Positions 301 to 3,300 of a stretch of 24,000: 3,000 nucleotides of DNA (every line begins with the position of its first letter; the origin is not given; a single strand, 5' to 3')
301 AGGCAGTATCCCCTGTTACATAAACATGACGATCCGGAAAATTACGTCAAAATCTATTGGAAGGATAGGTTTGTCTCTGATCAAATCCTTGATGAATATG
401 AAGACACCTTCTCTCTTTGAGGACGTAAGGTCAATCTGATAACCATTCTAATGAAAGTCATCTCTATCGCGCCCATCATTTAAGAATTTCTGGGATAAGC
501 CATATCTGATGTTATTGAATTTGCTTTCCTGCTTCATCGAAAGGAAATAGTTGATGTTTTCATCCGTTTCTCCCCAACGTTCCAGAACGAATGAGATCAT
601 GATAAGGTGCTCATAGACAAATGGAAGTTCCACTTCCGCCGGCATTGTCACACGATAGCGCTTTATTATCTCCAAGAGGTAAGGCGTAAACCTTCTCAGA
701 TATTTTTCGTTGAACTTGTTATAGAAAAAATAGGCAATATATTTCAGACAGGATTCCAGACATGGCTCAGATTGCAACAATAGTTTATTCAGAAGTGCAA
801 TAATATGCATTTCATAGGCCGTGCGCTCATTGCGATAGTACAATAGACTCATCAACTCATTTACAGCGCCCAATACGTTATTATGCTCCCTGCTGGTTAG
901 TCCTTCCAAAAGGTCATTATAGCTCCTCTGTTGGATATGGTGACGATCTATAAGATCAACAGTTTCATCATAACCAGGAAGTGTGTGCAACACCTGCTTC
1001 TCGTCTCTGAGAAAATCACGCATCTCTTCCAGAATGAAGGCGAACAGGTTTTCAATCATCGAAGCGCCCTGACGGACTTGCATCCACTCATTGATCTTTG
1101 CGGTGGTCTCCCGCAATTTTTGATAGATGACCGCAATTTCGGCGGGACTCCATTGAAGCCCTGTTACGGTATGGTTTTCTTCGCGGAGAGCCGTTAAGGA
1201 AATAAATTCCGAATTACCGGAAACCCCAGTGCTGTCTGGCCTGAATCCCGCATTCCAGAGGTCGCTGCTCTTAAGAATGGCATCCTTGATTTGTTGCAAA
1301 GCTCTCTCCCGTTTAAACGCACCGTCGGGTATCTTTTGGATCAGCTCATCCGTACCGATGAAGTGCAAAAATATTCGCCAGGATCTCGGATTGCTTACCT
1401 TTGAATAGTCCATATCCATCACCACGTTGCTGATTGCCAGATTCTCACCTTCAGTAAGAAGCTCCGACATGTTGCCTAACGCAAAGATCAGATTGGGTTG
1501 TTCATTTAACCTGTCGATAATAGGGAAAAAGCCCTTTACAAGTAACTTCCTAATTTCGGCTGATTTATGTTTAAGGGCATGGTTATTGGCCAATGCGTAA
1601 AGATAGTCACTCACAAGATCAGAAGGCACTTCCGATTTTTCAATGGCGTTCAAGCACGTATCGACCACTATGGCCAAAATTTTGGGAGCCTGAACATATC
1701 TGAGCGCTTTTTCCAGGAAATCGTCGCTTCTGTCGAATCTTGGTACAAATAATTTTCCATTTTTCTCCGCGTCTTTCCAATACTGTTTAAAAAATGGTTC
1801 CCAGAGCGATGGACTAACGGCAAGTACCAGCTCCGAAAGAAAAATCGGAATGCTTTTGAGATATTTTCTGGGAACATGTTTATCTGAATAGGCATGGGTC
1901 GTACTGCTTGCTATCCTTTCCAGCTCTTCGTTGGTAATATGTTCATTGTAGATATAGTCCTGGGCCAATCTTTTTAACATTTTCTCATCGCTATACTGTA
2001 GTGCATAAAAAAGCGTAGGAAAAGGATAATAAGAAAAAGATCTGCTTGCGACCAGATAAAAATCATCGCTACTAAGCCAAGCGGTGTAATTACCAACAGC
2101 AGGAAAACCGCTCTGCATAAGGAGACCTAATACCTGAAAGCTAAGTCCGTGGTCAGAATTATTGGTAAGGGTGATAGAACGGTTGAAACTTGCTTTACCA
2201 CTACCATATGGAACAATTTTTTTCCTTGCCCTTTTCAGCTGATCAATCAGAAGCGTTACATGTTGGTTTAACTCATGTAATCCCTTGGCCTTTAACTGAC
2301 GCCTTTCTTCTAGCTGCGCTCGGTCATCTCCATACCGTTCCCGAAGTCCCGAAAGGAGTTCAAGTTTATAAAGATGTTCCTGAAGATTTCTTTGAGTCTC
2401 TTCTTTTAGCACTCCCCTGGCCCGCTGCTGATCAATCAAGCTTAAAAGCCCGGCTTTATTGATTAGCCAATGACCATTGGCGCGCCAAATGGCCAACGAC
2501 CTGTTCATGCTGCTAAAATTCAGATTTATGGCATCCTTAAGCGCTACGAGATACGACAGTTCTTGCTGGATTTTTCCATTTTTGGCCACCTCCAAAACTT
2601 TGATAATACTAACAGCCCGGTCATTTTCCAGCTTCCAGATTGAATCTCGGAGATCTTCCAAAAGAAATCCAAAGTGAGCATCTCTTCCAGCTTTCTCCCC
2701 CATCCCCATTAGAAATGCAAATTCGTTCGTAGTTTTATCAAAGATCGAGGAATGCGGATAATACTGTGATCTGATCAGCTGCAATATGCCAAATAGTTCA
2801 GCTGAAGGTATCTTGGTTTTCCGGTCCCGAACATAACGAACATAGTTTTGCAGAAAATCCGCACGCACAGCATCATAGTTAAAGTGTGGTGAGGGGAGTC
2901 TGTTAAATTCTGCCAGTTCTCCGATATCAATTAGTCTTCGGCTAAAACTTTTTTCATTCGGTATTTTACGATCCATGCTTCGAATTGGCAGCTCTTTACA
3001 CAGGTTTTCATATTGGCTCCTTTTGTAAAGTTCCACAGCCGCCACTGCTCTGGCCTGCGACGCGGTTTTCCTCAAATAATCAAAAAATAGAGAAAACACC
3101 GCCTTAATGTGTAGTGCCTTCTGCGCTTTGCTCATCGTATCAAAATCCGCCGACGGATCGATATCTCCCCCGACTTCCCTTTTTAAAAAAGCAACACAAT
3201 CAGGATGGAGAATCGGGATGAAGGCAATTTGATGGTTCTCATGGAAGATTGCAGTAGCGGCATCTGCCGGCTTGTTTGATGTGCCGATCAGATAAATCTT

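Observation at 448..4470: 1340-aa SIR2 protein whose catalytic core is split by a ~130-aa coiled-coil insert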

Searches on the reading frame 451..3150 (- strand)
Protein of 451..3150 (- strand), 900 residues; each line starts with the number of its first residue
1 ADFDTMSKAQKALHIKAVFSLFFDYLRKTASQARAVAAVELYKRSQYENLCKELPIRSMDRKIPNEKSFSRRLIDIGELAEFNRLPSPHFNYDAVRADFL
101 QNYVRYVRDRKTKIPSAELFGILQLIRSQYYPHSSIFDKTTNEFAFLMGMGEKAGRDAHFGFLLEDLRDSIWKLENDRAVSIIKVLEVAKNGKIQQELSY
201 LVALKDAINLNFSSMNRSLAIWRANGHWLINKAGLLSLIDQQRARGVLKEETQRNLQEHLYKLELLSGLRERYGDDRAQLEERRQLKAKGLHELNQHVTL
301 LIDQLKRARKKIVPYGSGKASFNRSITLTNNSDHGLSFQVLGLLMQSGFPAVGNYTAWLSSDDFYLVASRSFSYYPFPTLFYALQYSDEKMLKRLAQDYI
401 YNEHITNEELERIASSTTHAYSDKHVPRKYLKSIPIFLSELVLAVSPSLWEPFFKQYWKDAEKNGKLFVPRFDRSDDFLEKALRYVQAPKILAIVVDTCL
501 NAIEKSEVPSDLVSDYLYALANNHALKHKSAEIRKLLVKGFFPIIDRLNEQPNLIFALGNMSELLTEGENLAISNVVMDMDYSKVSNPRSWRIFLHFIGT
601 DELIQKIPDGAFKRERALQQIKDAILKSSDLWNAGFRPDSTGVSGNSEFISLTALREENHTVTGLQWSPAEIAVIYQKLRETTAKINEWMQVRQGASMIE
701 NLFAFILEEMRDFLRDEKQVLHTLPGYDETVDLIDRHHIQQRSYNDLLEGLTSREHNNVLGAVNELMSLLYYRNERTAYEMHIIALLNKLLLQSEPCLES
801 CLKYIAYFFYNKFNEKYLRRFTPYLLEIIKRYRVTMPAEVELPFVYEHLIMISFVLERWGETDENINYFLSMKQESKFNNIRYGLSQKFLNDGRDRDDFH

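Call 47: predict_structure(alignment_id=A3)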
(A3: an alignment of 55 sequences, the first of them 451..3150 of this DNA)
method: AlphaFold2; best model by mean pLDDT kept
length: 900 residues; sequences in the alignment: 55
mean_pLDDT: 87.9   pTM: 0.88
mean pLDDT of the five models: 87.9, 87.0, 85.9, 85.7, 85.5
residues with pLDDT >= 90: 617; 70-90: 194; 50-70: 53; < 50: 36
segments of 3 or more residues with pLDDT < 50: 1-12, 26-30, 320-330, 895-900
pLDDT, mean of each block of 10 residues (from residue 1): 35 54 52 78 93 78 76 92 90 89 86 87 94 86 90 93 97 96 96 97 98 98 95 96 92 90 90 72 91 93 79 74 36 88 96 85 94 96 96 96 93 96 95 95 95 95 86 71 95 96 83 89 92 93 93 93 93 94 92 88 87 94 95 87 81 80 84 97 93 66 90 94 95 94 92 91 90 83 96 91 95 92 98 91 96 96 97 93 88 46
secondary structure, 60 per line:
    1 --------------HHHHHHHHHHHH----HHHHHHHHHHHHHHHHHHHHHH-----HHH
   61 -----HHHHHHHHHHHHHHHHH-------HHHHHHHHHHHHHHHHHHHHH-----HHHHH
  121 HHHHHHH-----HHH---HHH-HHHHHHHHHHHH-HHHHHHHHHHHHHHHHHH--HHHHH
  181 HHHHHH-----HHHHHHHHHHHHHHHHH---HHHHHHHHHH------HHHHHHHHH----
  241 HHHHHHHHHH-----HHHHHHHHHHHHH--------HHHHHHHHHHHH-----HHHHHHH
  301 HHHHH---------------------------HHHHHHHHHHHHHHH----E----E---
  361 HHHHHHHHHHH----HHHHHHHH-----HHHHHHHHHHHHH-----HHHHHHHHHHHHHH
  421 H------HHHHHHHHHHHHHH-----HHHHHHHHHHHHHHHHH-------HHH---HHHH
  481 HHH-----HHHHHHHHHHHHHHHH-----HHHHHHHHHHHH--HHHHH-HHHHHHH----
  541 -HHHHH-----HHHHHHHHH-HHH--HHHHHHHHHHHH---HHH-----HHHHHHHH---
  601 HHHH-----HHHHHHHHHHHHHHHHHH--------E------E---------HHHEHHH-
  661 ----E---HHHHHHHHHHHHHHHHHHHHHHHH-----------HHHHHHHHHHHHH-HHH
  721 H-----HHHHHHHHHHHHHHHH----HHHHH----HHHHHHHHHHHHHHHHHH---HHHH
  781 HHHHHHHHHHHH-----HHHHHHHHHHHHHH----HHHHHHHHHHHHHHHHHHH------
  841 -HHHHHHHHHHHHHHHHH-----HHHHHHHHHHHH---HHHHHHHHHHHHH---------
elements in order (helices of 4 or more, strands of 3 or more residues): H15-26 H31-52 H66-82 H90-110 H116-127 H143-154 H156-173 H176-186 H192-208 H212-221 H228-236 H241-250 H256-268 H277-288 H294-305 H333-347 H361-371 H376-383 H389-401 H407-421 H428-441 H447-463 H477-483 H489-504 H510-521 H524-528 H530-536 H542-546 H552-560 H567-578 H590-597 H601-604 H610-627 H669-692 H704-716 H718-721 H727-742 H747-751 H756-773 H777-792 H798-811 H816-834 H842-858 H864-875 H879-891

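Call 49: fold_search(model_id=the predicted structure, library=pdb)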
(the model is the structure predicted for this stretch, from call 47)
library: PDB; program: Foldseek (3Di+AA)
matches with E <= 10: 932; with E <= 0.001: 25
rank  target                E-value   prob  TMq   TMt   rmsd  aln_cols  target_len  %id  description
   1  8qyz_F                4.8e-05  1.00  0.19  0.18  26.4      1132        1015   10  Crystal structure of hiNES2 in complex with Xpo1 and RanGTP (released 2024-11-06)
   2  7q3l_A                7.9e-05  1.00  0.19  0.20  24.0       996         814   10  Human 17S U2 snRNP 5' domain (released 2022-03-30)
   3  4xri                  8.5e-05  1.00  0.22  0.22  23.4       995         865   10  Crystal Structure of Importin Beta in an Ammonium Sulfate Condition (released 2016-01-27)
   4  5ysu_C                1.2e-04  1.00  0.21  0.20  24.9      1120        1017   11  Plumbagin in complex with CRM1-RanM189D-RanBP1 (released 2018-11-21)
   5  4c0q_A                1.3e-04  1.00  0.23  0.23  22.7      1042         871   10  Transportin 3 in complex with Ran(Q69L)GTP (released 2014-01-22)
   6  9m1i_D                1.5e-04  1.00  0.24  0.21  29.1      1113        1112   11  Cryo-EM structure of the TBC-D-Arl2-beta-tubulin complex (released 2025-10-22)
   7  9m1n_D                1.8e-04  1.00  0.21  0.18  28.5      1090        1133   10  Cryo-EM structure of the TBC-DC-Arl2-alpha-beta-tubulin complex with GDP-AlFx (released 2025-10-22)
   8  2z5o_A                1.8e-04  1.00  0.20  0.21  28.3       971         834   10  Complex of Transportin 1 with JKTBP NLS (released 2007-10-23)
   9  7z8v_D                1.9e-04  1.00  0.18  0.16  24.8      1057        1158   11  CAND1-SCF-SKP2 (SKP1deldel) CAND1 engaged SCF rocked (released 2023-04-19)
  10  4oo6_A                2.7e-04  1.00  0.23  0.24  25.4      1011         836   11  Crystal structure of human KAP-beta2 bound to the NLS of HCC1 (Hepato Cellular Carcinoma protein 1) (released 2014-02-12)
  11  3icq_U                3.2e-04  1.00  0.19  0.19  22.3      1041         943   12  Karyopherin nuclear state (released 2009-08-25)
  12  3m1i_C                3.4e-04  1.00  0.21  0.19  25.5      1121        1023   10  Crystal structure of yeast CRM1 (Xpo1p) in complex with yeast RanBP1 (Yrb1p) and yeast RanGTP (Gsp1pGTP) (released 2010-06-02)
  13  3w3v                  3.6e-04  1.00  0.20  0.18  28.1      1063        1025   11  Crystal structure of Kap121p mutant D353K/E396K/D438K (released 2013-04-10)
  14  9f44_A                3.7e-04  1.00  0.19  0.09  36.5       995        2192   14  cryo-EM structure of LST2 TOS peptide bound to human mTOR complex 1 (released 2024-08-14)
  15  9n70_SP               4.6e-04  1.00  0.16  0.09  26.4      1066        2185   12  SSU processome maturation and disassembly, State E (released 2025-11-05)
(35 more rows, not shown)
